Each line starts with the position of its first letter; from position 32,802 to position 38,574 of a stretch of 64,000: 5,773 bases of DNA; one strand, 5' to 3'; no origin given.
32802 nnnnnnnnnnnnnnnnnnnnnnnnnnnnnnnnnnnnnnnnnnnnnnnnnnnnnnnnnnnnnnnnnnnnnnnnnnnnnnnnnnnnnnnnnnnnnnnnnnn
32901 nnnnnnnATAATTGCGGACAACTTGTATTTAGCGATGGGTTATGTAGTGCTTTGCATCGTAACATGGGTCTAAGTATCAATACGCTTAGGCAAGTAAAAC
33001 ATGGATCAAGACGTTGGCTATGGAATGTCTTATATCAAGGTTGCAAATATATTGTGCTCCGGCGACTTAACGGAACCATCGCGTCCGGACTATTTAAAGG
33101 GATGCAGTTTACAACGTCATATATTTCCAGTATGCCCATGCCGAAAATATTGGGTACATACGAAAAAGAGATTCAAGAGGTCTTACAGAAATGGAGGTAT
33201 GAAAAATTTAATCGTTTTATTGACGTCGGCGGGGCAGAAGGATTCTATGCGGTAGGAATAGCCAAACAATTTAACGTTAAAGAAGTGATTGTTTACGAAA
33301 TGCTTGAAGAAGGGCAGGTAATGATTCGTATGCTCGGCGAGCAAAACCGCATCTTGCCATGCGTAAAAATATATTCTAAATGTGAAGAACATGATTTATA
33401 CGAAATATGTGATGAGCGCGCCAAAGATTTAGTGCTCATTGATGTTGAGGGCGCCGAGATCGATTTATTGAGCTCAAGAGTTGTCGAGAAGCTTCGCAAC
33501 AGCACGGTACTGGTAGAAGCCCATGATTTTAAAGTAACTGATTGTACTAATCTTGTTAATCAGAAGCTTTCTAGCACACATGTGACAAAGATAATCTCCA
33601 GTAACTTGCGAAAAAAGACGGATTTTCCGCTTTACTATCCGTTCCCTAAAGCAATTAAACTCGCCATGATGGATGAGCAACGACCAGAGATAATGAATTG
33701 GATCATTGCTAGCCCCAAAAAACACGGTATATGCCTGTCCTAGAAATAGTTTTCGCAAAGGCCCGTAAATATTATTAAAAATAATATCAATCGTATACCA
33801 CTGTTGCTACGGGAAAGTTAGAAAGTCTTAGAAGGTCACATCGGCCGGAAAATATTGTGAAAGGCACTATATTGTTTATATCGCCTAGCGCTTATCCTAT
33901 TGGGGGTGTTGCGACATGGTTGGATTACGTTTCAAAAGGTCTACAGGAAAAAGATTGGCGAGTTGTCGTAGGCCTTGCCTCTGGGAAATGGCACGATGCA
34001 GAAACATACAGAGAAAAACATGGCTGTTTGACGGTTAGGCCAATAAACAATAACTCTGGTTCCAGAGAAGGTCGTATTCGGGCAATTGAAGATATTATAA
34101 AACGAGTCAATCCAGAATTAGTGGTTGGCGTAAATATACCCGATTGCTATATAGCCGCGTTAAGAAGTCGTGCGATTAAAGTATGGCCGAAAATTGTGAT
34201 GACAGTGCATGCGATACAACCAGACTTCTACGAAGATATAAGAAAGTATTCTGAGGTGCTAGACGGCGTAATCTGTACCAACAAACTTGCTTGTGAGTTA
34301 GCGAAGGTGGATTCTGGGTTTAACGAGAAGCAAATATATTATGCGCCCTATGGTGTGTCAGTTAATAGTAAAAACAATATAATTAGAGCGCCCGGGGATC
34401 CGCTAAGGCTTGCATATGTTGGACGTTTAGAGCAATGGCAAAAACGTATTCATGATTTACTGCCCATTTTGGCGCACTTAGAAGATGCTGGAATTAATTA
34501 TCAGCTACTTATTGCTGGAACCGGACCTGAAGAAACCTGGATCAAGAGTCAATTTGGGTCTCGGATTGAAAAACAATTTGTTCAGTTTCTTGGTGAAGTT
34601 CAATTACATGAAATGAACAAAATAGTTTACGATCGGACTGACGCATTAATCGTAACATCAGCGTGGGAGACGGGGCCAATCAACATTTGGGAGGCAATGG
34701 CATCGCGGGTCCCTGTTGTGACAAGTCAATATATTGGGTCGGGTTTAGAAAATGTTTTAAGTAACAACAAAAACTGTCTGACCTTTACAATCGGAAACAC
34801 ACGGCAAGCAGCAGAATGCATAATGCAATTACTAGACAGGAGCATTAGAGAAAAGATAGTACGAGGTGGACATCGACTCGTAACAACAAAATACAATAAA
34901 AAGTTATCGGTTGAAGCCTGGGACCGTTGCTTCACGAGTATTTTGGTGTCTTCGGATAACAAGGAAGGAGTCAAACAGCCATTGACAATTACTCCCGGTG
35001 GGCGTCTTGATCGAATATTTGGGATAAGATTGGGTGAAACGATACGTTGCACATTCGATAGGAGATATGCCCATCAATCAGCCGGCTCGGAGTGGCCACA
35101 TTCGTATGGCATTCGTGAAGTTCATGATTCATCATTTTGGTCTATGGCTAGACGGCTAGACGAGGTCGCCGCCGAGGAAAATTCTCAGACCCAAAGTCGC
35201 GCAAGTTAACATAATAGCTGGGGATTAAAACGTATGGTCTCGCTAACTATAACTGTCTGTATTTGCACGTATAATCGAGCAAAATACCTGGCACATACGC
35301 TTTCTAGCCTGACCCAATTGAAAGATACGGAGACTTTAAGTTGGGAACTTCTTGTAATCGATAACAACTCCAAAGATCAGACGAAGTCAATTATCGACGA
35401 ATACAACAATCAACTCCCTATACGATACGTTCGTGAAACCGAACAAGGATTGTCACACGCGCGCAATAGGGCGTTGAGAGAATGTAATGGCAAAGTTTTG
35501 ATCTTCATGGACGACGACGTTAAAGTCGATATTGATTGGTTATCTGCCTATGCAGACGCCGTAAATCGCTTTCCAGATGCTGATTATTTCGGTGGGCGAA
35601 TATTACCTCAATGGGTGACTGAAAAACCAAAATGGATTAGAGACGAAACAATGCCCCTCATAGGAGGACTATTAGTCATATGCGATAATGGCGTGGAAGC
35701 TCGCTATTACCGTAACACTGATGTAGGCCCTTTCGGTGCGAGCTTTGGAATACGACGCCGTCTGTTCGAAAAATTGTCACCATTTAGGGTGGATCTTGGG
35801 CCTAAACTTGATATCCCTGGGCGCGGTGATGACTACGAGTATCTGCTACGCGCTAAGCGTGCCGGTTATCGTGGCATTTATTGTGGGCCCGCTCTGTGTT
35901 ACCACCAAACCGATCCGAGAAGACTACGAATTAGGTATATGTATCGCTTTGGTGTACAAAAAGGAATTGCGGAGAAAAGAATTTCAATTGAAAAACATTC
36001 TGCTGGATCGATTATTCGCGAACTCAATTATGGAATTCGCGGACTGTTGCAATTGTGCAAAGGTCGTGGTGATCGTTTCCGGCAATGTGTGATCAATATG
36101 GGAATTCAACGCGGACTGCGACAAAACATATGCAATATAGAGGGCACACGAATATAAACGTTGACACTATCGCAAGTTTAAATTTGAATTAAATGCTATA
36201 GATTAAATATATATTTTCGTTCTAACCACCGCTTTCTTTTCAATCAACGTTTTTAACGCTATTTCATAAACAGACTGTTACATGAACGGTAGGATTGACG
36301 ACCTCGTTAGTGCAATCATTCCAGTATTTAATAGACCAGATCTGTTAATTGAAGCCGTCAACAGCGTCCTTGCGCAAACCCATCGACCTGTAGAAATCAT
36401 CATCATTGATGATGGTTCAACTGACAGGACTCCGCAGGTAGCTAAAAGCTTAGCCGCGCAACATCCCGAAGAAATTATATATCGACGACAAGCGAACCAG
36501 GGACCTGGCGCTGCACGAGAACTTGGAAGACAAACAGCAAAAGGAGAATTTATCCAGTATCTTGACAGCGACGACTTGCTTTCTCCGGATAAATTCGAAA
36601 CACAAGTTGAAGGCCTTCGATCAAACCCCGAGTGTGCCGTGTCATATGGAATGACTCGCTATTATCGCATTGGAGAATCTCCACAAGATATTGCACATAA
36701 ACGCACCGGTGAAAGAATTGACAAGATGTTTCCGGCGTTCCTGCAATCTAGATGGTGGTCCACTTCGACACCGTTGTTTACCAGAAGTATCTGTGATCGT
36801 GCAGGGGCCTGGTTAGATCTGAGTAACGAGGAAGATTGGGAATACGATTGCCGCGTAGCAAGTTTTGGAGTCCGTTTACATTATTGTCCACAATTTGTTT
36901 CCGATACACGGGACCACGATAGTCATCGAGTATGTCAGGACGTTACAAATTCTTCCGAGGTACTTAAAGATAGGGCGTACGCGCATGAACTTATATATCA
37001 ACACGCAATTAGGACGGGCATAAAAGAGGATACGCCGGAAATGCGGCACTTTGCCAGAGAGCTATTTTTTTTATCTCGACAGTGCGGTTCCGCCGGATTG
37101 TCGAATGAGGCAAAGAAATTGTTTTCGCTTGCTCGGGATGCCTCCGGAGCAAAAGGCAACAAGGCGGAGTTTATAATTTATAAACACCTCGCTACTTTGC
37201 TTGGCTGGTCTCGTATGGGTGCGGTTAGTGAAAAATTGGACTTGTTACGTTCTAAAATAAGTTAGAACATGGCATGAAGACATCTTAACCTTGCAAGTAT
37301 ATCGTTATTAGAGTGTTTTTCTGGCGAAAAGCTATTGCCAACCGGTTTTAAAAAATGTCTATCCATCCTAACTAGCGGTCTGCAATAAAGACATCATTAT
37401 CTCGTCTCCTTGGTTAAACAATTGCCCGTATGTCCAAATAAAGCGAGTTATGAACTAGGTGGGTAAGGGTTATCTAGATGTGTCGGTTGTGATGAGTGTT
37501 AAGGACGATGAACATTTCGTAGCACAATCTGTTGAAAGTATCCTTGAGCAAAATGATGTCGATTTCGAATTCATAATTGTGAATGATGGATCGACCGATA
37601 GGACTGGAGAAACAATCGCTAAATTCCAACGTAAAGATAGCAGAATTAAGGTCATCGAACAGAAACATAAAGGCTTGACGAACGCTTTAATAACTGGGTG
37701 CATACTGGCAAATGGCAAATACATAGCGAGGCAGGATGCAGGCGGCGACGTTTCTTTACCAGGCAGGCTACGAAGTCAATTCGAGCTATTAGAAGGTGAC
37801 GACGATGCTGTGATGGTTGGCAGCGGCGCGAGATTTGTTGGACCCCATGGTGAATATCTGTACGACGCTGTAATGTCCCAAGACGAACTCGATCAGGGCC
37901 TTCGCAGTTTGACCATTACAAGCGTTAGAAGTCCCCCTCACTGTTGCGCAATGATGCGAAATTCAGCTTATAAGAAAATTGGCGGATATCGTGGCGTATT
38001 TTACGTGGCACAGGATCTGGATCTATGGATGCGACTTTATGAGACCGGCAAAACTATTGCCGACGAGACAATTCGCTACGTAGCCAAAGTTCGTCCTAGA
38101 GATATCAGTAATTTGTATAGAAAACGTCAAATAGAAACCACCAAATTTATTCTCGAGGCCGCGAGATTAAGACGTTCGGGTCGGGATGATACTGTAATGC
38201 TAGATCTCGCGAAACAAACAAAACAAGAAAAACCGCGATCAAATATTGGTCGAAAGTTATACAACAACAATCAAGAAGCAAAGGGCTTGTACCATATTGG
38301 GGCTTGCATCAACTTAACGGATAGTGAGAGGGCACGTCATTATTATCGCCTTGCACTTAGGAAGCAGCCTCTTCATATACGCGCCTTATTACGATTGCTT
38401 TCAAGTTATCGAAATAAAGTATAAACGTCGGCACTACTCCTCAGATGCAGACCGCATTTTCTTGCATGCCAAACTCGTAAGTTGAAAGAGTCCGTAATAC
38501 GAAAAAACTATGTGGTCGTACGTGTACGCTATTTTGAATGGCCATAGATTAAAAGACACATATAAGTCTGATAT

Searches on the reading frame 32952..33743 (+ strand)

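Call 23: search_protein_families(library=pfam, proteins=[window:32952-33743:+], max_evalue=0.001)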
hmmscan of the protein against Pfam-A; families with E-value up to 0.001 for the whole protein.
window:32952-33743:+ (263 aa): 1 family
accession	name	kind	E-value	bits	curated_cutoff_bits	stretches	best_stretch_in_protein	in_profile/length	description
PF05050.19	Methyltransf_21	-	0.00036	21.1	22.7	1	149-194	102-152/173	Methyltransferase FkbM domain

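Call 39: search_protein_families(library=ncbifam, proteins=[window:32952-33743:+], max_evalue=0.01)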
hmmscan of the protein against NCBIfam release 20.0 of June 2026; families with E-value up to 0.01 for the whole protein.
window:32952-33743:+ (263 aa): 2 families
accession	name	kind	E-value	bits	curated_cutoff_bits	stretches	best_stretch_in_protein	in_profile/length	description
NF058619.1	Lipo_CAL66065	equivalog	0.0012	18.5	115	1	71-150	89-167/180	GFO_1091 family lipoprotein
TIGR01444.1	fkbM_fam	subfamily_domain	0.0021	18.5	37.7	0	148-175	96-126/143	FkbM family methyltransferase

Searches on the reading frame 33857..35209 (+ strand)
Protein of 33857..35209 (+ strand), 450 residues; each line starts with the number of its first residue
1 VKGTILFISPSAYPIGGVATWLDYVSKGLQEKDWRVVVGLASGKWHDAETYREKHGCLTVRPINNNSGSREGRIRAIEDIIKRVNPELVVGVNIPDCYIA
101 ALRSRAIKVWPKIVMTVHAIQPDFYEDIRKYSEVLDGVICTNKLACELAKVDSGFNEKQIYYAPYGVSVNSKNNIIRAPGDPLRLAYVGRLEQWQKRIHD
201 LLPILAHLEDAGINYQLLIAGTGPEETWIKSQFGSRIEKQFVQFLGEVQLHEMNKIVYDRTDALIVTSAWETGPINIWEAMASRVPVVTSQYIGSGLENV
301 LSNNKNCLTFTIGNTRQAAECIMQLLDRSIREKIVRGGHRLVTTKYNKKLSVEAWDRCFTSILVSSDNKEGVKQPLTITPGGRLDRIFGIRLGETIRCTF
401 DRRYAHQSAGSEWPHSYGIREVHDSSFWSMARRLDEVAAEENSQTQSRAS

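Call 23: search_protein_families(library=pfam, proteins=[window:33857-35209:+], max_evalue=0.001)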
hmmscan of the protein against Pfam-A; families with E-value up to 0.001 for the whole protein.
window:33857-35209:+ (450 aa): 3 families
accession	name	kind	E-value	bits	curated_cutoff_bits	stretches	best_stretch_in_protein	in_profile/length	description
PF00534.26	Glycos_transf_1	-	4.4e-23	82.1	26.4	1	175-329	8-159/172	Glycosyl transferases group 1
PF13692.12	Glyco_trans_1_4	-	1.8e-20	74.1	27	1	184-327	3-141/142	Glycosyl transferases group 1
PF13439.12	Glyco_transf_4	-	4.2e-07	30.6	28.5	1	15-168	1-167/170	Glycosyltransferase Family 4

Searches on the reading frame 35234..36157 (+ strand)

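Call 23: search_protein_families(library=pfam, proteins=[window:35234-36157:+], max_evalue=0.001)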
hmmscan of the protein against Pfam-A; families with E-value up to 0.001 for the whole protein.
window:35234-36157:+ (307 aa): 3 families
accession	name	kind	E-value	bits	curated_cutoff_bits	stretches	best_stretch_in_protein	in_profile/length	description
PF00535.33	Glycos_transf_2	-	3.3e-29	102.4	23.3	1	7-181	1-167/168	Glycosyl transferase family 2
PF13641.12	Glyco_tranf_2_3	-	2.4e-12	47.8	27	1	6-227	3-214/230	Glycosyltransferase like family 2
PF10111.15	Glyco_tranf_2_2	-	3.6e-06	27.1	27.3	1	7-108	3-104/276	Glycosyltransferase like family 2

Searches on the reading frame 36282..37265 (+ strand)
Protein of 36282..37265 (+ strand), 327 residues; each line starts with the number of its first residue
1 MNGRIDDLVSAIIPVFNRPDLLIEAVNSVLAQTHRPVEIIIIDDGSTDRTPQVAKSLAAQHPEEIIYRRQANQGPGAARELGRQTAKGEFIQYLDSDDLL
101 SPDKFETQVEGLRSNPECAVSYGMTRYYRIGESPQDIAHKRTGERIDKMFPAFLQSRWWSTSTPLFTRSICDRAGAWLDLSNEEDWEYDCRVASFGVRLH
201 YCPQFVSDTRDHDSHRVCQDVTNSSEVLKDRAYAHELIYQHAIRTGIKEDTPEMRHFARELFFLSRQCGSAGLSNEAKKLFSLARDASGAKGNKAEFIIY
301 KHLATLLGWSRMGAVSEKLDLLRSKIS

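Call 23: search_protein_families(library=pfam, proteins=[window:36282-37265:+], max_evalue=0.001)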
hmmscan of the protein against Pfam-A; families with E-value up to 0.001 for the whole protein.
window:36282-37265:+ (327 aa): 4 families
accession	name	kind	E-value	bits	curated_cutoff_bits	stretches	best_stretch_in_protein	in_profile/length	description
PF00535.33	Glycos_transf_2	-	3.5e-33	115.3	23.3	1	10-162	1-148/168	Glycosyl transferase family 2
PF13641.12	Glyco_tranf_2_3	-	8.3e-16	59.1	27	1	9-218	3-209/230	Glycosyltransferase like family 2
PF10111.15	Glyco_tranf_2_2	-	1e-14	55.1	27.3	1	12-128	3-127/276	Glycosyltransferase like family 2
PF13632.12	Glyco_trans_2_3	-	0.0003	21.1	27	1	91-204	2-118/198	Glycosyl transferase family group 2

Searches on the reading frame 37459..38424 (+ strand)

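Call 23: search_protein_families(library=pfam, proteins=[window:37459-38424:+], max_evalue=0.001)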
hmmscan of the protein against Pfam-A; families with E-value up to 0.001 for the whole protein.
window:37459-38424:+ (321 aa): 3 families
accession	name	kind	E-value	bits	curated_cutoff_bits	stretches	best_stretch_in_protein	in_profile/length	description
PF00535.33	Glycos_transf_2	-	7.5e-24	85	23.3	1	9-174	1-167/168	Glycosyl transferase family 2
PF10111.15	Glyco_tranf_2_2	-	1.4e-06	28.4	27.3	1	11-89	3-85/276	Glycosyltransferase like family 2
PF13641.12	Glyco_tranf_2_3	-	9.1e-05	23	27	1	10-215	6-216/230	Glycosyltransferase like family 2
